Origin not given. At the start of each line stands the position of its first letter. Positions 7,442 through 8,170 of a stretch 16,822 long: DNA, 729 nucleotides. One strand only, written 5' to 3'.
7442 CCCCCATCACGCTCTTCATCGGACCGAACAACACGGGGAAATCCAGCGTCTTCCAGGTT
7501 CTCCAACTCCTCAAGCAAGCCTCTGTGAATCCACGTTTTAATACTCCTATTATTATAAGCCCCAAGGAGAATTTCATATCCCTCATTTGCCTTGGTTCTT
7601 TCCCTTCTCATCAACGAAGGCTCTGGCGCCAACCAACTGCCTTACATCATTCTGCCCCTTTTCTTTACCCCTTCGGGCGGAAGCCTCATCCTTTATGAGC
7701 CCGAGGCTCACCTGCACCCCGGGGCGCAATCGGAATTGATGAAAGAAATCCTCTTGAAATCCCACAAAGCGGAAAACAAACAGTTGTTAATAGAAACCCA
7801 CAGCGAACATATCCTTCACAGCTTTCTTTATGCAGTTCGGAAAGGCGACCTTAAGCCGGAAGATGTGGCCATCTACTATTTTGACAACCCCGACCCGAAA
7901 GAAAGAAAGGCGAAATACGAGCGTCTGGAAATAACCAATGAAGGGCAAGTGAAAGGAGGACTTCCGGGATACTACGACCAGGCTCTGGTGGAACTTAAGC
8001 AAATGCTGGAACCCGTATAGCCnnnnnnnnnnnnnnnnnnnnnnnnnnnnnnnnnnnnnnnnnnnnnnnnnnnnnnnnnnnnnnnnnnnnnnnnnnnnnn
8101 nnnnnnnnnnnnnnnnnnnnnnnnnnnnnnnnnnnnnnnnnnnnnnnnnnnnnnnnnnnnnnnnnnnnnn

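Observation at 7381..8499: Split mini ABC-type ATPase coupled stop-to-start with a PIN-like gene: a decayed or unconventional defence-like module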

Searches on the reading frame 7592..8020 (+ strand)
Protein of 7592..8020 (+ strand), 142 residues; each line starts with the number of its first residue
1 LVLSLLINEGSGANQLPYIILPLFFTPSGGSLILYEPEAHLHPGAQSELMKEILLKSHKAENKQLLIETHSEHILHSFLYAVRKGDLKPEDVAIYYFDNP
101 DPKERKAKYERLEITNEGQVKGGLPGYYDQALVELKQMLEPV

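Call 4: search_protein_families(library=pfam, proteins=[window:7592-8020:+], max_evalue=1)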
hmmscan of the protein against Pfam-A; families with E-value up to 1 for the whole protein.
window:7592-8020:+ (142 aa): 3 families
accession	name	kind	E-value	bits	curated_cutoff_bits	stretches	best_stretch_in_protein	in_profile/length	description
PF13175.12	AAA_15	-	1.5e-08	35.1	32.1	1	32-74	332-373/374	AAA ATPase domain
PF13304.12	AAA_21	-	4.5e-08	33.9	27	1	23-75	252-303/304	AAA domain, putative AbiEii toxin, Type IV TA system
PF12476.13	DUF3696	-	2.7e-05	24.7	22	1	87-136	1-50/52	Protein of unknown function (DUF3696)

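Call 9: search_protein_families(library=padloc, proteins=[window:7592-8020:+], max_evalue=1)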
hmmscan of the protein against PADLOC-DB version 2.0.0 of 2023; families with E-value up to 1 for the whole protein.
window:7592-8020:+ (142 aa): 93 families (the best 25 are shown)
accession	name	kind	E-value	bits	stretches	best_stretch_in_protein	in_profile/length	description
PDLC03878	NsnB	-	2.6e-27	94.5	1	8-140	216-344/345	-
PDLC04148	HEC-03B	-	1.2e-18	65.4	1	5-128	315-434/458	-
PDLC04707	PDC-M55A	-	7.2e-17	59.5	1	33-139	308-410/421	-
PDLC02979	AriA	-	7.4e-11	40.4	1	8-75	299-373/373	-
PDLC02980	AriA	-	1.8e-09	36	1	10-75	239-303/304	-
PDLC00096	GajA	-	3.8e-08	30.5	1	31-74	291-336/630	AAA ATPase domain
PDLC00070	GajA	-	7.4e-08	29.4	1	33-74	295-336/596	AAA ATPase domain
PDLC02981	AriAB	-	1.2e-07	28.8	1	32-77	334-379/694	-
PDLC00069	GajA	-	1.3e-07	28.4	1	32-74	338-380/687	AAA ATPase domain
PDLC00077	GajA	-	1.7e-07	28.2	1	33-77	338-382/616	AAA ATPase domain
PDLC00099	GajA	-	2.5e-07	28.1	1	33-74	303-343/626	AAA ATPase domain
PDLC00075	GajA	-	2.5e-07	27.6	1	33-78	273-313/536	AAA ATPase domain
PDLC00065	GajA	-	3.5e-07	27.4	1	32-83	337-388/670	AAA ATPase domain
PDLC00064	GajA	-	6.8e-07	26.6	1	31-74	130-172/464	AAA ATPase domain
PDLC00093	GajA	-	8.1e-07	26.1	1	35-78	388-439/736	AAA ATPase domain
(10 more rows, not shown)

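Call 10: search_protein_families(library=ncbifam, proteins=[window:7592-8020:+], max_evalue=1)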
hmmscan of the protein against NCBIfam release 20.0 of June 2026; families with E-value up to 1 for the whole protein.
window:7592-8020:+ (142 aa): 8 families
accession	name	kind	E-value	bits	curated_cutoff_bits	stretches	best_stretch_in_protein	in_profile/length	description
NF038234.1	retron_eff_Eco8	equivalog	0.0004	19.1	250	1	33-99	277-343/679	retron Eco8 family effector endonuclease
NF041760.1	PtuA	equivalog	0.0087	15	500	1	32-77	380-422/524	retron Ec78 anti-phage system effector ATPase PtuA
NF010157.0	PRK13636.1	equivalog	0.037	13.2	463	1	31-76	162-206/285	cobalt transporter ATP-binding subunit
TIGR04521.1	ECF_ATPase_2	equivalog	0.046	12.8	330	1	31-71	165-204/279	energy-coupling factor transporter ATPase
NF010153.0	PRK13631.1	equivalog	0.053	12.5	463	1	32-75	198-240/320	cobalt transporter ATP-binding subunit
NF010155.0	PRK13634.1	equivalog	0.062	12.6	413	1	32-71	167-205/290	energy-coupling factor ABC transporter ATP-binding protein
TIGR04435.1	restrict_AAA_1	hypoth_equivalog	0.07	11.8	300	1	29-75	419-470/568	restriction system-associated AAA family ATPase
TIGR02857.1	CydD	equivalog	0.23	10.3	435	1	32-77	480-522/529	thiol reductant ABC exporter subunit CydD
